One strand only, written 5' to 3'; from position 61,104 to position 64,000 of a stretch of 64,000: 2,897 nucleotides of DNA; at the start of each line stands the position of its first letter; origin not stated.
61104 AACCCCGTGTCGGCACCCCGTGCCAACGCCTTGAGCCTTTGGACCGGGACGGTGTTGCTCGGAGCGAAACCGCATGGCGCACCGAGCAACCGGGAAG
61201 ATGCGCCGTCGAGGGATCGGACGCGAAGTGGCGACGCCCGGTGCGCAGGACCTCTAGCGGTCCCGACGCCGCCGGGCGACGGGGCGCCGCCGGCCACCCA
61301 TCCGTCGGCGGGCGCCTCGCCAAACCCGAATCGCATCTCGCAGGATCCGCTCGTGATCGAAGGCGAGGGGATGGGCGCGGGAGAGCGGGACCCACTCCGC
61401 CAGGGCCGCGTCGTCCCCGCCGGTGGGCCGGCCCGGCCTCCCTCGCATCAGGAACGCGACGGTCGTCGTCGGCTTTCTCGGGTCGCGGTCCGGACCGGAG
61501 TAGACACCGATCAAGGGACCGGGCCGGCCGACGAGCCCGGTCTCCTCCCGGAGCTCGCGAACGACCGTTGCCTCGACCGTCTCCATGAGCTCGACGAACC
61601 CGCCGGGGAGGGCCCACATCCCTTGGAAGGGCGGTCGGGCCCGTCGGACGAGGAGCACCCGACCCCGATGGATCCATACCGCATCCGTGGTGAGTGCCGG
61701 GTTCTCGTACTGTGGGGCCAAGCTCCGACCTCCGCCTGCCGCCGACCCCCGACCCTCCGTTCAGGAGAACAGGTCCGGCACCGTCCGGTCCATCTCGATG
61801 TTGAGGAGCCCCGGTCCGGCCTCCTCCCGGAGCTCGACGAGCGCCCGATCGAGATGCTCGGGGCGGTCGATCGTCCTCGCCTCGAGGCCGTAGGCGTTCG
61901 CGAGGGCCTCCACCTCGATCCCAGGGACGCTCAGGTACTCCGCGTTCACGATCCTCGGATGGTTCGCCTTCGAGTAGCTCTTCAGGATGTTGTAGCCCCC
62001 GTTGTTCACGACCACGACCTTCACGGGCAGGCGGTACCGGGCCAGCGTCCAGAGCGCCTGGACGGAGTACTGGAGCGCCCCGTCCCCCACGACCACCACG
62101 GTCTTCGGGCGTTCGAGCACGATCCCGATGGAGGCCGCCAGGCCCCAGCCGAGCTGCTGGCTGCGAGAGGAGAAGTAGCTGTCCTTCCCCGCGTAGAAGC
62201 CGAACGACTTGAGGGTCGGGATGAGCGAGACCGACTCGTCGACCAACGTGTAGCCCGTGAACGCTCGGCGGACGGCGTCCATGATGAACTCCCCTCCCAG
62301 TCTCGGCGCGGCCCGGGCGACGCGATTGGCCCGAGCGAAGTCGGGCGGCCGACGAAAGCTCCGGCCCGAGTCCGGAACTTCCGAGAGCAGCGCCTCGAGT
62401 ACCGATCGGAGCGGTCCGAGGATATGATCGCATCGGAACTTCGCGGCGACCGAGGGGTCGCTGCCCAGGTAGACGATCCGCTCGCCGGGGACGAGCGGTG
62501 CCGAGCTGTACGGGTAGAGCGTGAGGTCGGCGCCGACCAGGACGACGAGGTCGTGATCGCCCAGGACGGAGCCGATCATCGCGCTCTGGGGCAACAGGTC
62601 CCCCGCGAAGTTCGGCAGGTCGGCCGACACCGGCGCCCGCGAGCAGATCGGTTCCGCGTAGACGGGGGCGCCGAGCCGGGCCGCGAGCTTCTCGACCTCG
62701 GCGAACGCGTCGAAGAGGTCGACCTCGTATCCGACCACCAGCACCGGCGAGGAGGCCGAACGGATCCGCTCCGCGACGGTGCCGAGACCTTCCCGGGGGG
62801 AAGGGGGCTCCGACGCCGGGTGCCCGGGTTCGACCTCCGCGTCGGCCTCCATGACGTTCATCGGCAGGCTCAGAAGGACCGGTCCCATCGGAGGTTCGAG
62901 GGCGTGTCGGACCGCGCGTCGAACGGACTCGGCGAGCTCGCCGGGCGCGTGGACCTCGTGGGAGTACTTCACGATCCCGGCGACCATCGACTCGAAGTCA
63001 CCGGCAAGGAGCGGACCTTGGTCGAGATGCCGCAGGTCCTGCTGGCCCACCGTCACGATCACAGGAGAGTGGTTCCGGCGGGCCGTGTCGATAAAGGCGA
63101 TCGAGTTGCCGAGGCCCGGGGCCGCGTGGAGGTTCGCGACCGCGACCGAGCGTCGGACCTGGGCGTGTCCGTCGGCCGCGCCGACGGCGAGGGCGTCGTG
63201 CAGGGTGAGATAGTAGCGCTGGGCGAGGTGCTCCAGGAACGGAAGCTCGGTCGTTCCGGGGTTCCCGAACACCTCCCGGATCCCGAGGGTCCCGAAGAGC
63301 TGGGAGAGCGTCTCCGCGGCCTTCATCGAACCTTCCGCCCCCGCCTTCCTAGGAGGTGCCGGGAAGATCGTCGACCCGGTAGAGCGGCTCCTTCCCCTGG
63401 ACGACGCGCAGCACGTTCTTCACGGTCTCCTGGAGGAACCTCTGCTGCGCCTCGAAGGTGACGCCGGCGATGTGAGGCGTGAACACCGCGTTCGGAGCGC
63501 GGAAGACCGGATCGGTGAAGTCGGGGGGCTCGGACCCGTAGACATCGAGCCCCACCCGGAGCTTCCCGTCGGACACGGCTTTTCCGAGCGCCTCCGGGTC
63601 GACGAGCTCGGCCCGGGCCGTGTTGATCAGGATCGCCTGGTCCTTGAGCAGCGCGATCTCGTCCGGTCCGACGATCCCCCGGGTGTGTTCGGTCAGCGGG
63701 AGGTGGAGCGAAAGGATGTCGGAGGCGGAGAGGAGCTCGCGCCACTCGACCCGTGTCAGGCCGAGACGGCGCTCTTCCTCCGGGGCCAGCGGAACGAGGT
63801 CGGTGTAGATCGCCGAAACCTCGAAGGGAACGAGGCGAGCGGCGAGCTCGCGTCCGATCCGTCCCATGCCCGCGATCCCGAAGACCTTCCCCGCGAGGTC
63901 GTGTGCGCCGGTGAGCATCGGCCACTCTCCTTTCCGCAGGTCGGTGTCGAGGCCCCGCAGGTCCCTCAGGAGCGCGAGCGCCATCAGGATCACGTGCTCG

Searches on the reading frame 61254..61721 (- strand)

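Call 42: search_protein_families(library=pfam, proteins=[window:61254-61721:-], max_evalue=0.00001)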
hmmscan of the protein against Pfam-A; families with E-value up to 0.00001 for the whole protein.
window:61254-61721:- (155 aa): 1 family
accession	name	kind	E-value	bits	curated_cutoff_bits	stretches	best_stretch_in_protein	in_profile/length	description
PF00293.34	NUDIX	-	5.6e-22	78.6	21.1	1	16-128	9-132/134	NUDIX domain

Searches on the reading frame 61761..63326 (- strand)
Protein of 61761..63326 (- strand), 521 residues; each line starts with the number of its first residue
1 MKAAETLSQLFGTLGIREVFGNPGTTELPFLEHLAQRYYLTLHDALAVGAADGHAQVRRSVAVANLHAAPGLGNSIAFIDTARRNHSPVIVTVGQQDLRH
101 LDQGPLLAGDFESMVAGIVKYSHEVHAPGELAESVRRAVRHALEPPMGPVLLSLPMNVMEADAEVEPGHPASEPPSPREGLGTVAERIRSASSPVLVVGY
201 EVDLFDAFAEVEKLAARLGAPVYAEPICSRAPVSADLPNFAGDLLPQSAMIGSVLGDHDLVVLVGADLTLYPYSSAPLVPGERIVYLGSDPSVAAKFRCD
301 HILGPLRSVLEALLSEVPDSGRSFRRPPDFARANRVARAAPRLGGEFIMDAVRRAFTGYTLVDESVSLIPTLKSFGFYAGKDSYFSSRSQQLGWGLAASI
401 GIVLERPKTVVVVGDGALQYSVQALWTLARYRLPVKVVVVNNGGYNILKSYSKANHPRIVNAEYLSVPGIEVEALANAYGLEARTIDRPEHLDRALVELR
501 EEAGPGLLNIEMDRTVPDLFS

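Call 42: search_protein_families(library=pfam, proteins=[window:61761-63326:-], max_evalue=0.00001)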
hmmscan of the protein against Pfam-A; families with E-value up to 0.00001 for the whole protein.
window:61761-63326:- (521 aa): 3 families
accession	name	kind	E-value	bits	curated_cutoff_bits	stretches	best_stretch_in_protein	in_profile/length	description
PF02775.26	TPP_enzyme_C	-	2e-24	86.5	21.9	1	382-510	20-151/151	Thiamine pyrophosphate enzyme, C-terminal TPP binding domain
PF02776.23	TPP_enzyme_N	-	7.8e-22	77.7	26.8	1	1-105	1-109/119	Thiamine pyrophosphate enzyme, N-terminal TPP binding domain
PF00205.28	TPP_enzyme_M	-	1.8e-14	54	30.4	1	183-313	3-137/137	Thiamine pyrophosphate enzyme, central domain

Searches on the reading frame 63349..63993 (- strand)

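Call 42: search_protein_families(library=pfam, proteins=[window:63349-63993:-], max_evalue=0.00001)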
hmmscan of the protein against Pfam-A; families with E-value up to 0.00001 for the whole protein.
window:63349-63993:- (214 aa): 1 family
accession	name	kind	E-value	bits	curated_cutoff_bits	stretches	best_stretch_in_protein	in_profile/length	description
PF02826.25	2-Hacid_dh_C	-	6.1e-49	166.2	25.1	1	3-176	2-178/178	D-isomer specific 2-hydroxyacid dehydrogenase, NAD binding domain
